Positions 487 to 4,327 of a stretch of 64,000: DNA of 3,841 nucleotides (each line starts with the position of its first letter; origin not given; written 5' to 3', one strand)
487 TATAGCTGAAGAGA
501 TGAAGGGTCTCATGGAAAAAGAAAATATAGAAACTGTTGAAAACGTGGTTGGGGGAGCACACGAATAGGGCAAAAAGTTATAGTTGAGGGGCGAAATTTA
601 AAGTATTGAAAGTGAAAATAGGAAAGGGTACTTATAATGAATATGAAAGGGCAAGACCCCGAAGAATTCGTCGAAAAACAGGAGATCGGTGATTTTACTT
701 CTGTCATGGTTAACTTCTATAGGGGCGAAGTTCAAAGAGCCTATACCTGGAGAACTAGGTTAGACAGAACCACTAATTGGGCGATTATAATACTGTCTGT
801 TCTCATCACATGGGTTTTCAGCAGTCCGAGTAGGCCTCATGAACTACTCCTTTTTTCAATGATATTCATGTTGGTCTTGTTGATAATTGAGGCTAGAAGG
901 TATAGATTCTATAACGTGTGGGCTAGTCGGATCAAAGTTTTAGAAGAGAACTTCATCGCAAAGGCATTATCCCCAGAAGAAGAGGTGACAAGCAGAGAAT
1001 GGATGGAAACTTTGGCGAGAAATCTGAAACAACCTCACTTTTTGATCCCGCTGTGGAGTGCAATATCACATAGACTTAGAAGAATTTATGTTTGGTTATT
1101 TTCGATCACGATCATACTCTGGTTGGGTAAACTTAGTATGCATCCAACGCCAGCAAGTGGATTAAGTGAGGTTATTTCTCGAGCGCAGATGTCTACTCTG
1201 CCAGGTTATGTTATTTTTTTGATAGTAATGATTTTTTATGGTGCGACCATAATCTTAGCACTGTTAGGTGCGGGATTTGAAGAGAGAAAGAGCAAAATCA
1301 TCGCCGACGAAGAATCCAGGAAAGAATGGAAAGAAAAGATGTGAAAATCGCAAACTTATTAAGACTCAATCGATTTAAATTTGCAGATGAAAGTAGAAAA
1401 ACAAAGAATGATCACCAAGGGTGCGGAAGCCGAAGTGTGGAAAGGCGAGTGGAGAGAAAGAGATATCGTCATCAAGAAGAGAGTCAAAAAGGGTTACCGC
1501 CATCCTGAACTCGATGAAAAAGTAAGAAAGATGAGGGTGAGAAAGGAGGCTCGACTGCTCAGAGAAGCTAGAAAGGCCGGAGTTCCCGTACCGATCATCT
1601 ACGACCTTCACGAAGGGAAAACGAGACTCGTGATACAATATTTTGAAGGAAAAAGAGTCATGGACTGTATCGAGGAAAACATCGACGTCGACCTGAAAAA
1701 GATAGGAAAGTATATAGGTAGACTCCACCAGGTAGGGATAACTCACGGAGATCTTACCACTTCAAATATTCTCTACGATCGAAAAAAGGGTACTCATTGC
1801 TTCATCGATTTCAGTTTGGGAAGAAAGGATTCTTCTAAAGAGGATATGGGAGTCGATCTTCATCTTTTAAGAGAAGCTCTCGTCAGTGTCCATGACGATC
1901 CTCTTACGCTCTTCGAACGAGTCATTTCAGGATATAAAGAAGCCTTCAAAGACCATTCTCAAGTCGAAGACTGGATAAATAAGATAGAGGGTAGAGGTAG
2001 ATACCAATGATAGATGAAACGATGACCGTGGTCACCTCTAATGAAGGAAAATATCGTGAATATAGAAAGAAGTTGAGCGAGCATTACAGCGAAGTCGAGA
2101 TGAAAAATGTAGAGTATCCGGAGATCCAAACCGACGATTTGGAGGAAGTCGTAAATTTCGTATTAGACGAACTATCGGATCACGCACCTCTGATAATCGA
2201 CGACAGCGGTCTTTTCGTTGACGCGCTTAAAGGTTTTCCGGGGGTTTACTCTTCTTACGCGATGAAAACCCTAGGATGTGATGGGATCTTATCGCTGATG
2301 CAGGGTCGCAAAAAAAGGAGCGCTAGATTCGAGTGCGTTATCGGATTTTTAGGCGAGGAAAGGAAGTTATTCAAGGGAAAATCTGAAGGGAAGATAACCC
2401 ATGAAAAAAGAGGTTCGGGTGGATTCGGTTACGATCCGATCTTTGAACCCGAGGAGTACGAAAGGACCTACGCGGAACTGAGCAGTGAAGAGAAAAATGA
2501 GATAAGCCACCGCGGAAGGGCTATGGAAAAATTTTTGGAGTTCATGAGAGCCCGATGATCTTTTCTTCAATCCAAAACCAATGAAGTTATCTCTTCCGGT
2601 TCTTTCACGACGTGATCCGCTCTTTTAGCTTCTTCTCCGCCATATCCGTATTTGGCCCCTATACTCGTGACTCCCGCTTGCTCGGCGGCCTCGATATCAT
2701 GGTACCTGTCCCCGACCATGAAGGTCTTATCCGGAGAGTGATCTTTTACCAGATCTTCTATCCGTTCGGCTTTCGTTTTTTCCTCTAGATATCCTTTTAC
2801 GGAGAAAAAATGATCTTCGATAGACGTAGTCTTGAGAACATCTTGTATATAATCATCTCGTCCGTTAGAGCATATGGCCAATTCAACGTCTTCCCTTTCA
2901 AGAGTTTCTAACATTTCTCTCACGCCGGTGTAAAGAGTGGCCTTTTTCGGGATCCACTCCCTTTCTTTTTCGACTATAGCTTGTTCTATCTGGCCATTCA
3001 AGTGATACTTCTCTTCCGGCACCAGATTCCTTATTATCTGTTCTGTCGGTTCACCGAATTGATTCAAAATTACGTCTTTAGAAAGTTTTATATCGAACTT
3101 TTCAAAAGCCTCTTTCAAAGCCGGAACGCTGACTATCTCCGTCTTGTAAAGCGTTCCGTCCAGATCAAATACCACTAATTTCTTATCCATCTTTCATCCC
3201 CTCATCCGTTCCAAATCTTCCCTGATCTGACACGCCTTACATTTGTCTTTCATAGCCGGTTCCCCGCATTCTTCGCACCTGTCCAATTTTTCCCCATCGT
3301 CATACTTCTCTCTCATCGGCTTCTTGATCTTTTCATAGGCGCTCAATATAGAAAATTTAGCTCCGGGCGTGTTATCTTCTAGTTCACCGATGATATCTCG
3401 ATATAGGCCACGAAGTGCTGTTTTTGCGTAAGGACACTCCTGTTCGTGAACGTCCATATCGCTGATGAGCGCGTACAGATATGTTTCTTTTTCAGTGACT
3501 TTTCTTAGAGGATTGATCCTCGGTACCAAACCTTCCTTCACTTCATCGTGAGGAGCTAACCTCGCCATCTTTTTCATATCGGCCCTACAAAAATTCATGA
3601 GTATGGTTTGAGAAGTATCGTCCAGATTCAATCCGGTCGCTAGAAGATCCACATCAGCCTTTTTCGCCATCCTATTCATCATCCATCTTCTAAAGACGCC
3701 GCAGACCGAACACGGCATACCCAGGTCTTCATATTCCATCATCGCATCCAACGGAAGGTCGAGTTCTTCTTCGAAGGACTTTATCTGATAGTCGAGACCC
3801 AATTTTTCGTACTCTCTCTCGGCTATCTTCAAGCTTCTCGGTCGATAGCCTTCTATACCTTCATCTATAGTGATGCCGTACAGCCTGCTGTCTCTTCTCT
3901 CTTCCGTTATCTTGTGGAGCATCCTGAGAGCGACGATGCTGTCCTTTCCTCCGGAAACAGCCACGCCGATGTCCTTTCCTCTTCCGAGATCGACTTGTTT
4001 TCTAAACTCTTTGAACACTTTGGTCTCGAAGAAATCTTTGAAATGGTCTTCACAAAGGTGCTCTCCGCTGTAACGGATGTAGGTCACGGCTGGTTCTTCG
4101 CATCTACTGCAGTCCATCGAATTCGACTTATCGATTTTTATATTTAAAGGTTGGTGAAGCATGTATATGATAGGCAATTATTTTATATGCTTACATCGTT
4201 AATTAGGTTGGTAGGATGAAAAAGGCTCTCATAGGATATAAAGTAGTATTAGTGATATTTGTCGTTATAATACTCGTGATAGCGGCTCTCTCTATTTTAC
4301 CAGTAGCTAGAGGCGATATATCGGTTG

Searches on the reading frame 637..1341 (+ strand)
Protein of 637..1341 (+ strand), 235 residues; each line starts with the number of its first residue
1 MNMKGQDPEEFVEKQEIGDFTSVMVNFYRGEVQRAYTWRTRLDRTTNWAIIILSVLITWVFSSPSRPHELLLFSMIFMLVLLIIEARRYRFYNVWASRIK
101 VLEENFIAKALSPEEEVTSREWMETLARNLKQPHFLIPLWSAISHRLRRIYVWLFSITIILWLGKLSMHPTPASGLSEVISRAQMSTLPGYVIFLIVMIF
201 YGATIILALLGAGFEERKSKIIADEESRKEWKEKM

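Call 84: search_protein_families(library=pfam, proteins=[window:637-1341:+], max_evalue=0.00001)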
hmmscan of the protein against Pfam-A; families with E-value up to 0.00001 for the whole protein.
window:637-1341:+ (235 aa): 1 family
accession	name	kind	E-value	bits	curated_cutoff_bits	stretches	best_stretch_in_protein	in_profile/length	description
PF10028.14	DUF2270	-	8.2e-64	215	25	1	26-208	2-184/184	Predicted integral membrane protein (DUF2270)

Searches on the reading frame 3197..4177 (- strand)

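Call 84: search_protein_families(library=pfam, proteins=[window:3197-4177:-], max_evalue=0.00001)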
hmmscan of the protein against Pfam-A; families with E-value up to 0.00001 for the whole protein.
window:3197-4177:- (327 aa): 2 families
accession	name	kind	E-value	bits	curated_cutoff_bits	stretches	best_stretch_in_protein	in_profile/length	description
PF22082.2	TtuA_LIM_N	-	6.5e-12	45.7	27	1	23-46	2-25/26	2-thiouridine synthetase TtuA, N-terminal LIM domain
PF01171.26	ATP_bind_3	-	3.3e-09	37.2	27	1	70-236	2-156/182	PP-loop family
